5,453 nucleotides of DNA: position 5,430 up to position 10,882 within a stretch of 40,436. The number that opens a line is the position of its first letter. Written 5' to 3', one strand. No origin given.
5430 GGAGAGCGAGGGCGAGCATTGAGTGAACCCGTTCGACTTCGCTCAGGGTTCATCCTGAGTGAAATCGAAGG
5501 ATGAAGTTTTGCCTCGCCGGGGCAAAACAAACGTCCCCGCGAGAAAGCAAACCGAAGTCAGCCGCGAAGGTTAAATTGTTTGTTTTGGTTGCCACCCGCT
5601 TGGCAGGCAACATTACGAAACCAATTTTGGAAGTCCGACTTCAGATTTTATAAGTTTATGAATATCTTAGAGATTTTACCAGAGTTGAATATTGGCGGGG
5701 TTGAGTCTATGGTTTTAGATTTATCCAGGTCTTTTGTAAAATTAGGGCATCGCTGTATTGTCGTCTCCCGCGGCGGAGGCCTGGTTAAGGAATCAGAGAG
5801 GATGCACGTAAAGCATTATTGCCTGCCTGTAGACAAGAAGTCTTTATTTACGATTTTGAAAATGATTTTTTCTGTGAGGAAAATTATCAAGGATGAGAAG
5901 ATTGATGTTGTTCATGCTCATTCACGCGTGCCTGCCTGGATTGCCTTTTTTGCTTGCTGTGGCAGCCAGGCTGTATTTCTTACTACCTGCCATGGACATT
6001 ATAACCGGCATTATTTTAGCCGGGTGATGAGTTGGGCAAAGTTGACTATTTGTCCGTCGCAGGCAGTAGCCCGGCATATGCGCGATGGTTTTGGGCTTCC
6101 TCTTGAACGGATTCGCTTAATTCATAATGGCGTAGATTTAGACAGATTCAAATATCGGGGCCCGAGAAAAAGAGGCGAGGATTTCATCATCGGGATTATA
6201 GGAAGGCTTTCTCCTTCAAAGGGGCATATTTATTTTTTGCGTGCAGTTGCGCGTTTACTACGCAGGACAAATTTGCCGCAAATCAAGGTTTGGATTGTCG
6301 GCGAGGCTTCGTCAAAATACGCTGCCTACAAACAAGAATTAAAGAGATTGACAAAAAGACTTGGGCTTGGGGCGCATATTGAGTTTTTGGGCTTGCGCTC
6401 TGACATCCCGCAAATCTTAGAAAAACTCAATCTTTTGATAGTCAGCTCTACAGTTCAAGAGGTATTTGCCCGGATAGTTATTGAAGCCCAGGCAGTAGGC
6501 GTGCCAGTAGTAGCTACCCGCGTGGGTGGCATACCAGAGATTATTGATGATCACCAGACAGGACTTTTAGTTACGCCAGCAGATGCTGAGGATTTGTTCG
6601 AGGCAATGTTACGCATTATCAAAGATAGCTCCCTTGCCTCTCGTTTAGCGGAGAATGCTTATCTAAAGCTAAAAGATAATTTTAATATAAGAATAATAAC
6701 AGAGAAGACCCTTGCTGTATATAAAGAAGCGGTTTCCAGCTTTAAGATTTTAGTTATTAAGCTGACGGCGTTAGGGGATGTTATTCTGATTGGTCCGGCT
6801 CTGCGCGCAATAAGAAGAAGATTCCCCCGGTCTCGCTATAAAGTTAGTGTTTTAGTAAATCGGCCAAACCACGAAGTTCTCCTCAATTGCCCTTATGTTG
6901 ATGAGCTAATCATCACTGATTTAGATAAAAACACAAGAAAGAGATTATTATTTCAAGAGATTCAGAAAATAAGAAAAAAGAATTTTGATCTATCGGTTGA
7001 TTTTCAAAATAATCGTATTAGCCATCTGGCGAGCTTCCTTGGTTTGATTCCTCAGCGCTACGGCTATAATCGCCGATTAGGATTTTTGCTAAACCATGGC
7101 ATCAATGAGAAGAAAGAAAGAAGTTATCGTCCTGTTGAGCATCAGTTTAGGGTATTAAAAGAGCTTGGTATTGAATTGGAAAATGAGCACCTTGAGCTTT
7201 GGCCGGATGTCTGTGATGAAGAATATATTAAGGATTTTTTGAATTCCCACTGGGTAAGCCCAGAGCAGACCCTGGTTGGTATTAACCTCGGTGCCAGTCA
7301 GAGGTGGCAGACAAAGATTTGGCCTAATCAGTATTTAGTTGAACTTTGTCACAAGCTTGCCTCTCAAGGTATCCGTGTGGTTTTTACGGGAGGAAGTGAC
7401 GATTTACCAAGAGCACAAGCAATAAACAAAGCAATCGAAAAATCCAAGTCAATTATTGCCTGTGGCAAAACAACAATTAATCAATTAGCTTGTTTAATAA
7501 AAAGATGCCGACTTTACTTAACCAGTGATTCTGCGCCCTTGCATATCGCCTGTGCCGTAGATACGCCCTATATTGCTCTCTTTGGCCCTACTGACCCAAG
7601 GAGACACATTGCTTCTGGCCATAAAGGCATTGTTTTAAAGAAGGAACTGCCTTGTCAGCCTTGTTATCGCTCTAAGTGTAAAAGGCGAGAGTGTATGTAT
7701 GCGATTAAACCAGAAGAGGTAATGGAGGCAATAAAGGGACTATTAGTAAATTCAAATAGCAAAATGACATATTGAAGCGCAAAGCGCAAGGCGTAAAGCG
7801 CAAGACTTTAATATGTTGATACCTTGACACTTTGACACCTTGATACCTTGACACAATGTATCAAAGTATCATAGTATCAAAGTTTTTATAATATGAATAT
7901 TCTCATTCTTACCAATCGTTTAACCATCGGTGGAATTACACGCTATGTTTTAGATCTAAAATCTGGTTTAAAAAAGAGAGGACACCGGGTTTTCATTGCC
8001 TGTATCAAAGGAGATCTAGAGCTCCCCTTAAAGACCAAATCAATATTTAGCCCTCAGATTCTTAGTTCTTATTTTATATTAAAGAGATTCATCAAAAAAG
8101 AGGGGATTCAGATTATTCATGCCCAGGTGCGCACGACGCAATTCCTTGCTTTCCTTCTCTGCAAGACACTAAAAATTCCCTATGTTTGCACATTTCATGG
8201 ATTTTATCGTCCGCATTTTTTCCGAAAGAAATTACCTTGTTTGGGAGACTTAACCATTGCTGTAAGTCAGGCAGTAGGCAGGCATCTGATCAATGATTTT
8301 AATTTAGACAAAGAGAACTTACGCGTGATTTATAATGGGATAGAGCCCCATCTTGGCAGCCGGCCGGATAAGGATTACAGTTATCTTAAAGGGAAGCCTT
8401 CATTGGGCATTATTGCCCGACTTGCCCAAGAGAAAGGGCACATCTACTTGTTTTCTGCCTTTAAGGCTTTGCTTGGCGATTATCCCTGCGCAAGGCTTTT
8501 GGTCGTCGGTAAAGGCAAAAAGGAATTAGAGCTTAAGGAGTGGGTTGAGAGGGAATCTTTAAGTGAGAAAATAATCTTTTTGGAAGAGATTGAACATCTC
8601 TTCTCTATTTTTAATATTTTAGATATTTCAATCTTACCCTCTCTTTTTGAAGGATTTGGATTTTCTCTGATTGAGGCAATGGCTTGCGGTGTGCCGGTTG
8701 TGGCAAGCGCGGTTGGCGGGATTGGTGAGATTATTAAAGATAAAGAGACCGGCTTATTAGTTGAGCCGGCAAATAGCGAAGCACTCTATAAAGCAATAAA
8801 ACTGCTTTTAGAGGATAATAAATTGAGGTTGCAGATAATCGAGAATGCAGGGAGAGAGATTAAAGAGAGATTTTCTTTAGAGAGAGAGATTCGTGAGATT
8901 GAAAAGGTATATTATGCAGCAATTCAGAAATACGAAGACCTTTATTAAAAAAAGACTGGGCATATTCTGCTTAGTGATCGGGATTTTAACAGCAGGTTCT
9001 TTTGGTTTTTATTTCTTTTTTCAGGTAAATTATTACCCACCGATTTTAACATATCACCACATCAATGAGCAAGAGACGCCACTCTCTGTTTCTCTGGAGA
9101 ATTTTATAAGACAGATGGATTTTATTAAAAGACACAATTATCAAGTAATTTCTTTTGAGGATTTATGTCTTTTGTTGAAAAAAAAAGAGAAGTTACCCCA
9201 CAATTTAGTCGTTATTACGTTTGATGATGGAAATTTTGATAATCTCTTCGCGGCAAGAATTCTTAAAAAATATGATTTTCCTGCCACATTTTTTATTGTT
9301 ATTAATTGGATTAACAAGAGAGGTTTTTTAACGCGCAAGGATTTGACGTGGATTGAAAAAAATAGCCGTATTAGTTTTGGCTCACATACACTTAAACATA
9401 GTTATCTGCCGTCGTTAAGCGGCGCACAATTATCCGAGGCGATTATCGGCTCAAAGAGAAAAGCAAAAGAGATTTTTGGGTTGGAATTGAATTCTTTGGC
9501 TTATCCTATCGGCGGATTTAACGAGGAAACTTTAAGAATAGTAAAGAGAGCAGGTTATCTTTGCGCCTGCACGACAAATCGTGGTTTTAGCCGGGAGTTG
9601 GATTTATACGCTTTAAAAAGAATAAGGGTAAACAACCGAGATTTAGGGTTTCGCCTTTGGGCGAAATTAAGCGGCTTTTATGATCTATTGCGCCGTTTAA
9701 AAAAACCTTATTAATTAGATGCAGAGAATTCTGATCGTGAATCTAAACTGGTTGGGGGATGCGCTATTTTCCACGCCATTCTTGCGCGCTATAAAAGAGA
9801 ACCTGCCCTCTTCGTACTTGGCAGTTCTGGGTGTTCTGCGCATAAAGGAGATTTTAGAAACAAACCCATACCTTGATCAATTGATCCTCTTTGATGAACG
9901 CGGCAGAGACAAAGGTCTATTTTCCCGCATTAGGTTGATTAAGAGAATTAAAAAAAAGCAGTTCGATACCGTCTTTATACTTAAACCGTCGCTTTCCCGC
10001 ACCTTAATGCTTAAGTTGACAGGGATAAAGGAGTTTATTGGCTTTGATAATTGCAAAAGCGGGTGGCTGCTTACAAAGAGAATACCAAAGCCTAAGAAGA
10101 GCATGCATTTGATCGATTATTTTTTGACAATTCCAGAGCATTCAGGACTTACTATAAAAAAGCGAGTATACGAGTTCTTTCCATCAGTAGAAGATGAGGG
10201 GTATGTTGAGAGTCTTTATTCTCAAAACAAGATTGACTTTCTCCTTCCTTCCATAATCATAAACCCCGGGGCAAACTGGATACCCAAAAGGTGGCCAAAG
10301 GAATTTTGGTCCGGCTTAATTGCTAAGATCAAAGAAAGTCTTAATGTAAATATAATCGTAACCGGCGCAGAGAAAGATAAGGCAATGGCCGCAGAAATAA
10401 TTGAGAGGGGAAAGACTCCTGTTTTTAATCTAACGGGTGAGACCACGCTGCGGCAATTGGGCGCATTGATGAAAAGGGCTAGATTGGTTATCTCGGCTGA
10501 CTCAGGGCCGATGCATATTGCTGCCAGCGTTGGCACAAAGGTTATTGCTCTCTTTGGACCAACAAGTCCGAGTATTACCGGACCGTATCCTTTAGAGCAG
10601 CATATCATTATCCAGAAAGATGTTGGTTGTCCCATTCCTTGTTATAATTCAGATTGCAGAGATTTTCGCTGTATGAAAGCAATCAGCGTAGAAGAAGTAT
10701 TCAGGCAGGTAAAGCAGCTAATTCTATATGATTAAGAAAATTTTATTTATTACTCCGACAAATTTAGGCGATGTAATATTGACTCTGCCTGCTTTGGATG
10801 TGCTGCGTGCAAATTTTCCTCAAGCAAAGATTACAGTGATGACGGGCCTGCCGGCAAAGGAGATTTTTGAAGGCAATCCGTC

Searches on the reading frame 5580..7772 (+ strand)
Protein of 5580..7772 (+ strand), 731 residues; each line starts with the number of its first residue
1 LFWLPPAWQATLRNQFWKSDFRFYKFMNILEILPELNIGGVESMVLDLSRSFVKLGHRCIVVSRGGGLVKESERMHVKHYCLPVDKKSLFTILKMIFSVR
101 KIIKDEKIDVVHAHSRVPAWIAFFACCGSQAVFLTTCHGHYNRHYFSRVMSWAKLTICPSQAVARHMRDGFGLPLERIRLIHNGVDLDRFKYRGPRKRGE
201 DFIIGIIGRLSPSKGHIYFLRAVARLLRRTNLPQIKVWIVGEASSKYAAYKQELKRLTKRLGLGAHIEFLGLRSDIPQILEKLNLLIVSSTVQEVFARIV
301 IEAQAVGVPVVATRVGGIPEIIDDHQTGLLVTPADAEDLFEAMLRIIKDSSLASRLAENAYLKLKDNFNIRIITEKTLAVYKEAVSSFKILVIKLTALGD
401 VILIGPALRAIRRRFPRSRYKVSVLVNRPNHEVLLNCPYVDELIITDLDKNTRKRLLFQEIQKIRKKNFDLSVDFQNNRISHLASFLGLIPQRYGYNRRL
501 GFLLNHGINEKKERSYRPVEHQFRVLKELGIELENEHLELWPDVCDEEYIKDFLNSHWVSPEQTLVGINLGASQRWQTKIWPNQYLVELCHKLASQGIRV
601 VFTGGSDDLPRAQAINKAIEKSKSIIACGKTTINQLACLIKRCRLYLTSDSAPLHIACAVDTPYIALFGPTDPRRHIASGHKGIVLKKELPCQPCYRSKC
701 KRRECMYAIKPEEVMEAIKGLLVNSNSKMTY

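Call 39: search_protein_families(library=pfam, proteins=[window:5580-7772:+], max_evalue=0.00001)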
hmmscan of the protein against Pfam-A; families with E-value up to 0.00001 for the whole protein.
window:5580-7772:+ (731 aa): 7 families
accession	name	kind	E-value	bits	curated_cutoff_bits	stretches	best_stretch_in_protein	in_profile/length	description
PF00534.26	Glycos_transf_1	-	6.2e-39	133.7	26.4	1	196-361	10-170/172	Glycosyl transferases group 1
PF13439.12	Glyco_transf_4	-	2.9e-36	125.5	28.5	1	38-189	1-170/170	Glycosyltransferase Family 4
PF01075.23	Glyco_transf_9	-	1.2e-35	123.5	22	1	461-702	5-243/247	Glycosyltransferase family 9 (heptosyltransferase)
PF13692.12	Glyco_trans_1_4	-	1.8e-35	122.7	27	1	203-349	3-142/142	Glycosyl transferases group 1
PF13579.12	Glyco_trans_4_4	-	3.4e-15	57.2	29.7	1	39-184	1-158/158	Glycosyl transferase 4-like domain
PF13477.12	Glyco_trans_4_2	-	5.4e-09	36.8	23.4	1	46-139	14-108/139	Glycosyl transferase 4-like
PF20706.3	GT4-conflict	-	5.9e-07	29.2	26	1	192-333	189-335/385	Family 4 Glycosyltransferase in conflict systems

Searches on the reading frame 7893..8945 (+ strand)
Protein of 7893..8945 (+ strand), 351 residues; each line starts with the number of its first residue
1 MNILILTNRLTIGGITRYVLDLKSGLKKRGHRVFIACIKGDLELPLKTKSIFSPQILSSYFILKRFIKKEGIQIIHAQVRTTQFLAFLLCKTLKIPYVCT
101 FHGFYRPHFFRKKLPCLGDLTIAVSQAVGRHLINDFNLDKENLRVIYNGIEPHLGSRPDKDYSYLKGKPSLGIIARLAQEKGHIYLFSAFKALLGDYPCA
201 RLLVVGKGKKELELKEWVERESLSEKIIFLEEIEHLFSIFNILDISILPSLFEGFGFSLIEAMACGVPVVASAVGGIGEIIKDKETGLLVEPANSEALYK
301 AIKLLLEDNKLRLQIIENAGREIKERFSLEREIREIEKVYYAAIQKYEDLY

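Call 39: search_protein_families(library=pfam, proteins=[window:7893-8945:+], max_evalue=0.00001)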
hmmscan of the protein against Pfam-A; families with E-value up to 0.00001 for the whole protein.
window:7893-8945:+ (351 aa): 6 families
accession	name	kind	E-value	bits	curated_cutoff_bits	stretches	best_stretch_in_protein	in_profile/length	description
PF00534.26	Glycos_transf_1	-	1.3e-41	142.4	26.4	1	166-319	13-169/172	Glycosyl transferases group 1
PF13692.12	Glyco_trans_1_4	-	8.8e-35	120.5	27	1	169-308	2-142/142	Glycosyl transferases group 1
PF13439.12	Glyco_transf_4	-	9e-26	91.3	28.5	1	12-152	1-168/170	Glycosyltransferase Family 4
PF13579.12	Glyco_trans_4_4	-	3.5e-11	44.1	29.7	1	13-149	1-158/158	Glycosyl transferase 4-like domain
PF20706.3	GT4-conflict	-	2.1e-10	40.6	26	1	163-328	193-377/385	Family 4 Glycosyltransferase in conflict systems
PF13524.12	Glyco_trans_1_2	-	2e-07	31.5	25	1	252-337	60-143/144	Glycosyl transferase-like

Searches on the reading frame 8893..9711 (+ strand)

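Call 39: search_protein_families(library=pfam, proteins=[window:8893-9711:+], max_evalue=0.00001)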
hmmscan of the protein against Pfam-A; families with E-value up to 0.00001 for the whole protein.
window:8893-9711:+ (273 aa): 1 family
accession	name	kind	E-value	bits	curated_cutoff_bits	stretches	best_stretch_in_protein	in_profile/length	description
PF01522.26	Polysacc_deac_1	-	2e-20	73.4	23.1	1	100-222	3-121/124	Polysaccharide deacetylase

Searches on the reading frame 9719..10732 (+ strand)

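Call 39: search_protein_families(library=pfam, proteins=[window:9719-10732:+], max_evalue=0.00001)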
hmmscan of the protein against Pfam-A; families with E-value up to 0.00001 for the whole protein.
window:9719-10732:+ (338 aa): 1 family
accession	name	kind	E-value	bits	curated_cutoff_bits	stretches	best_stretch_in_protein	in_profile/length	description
PF01075.23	Glyco_transf_9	-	1.5e-40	139.6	22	1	70-301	1-230/247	Glycosyltransferase family 9 (heptosyltransferase)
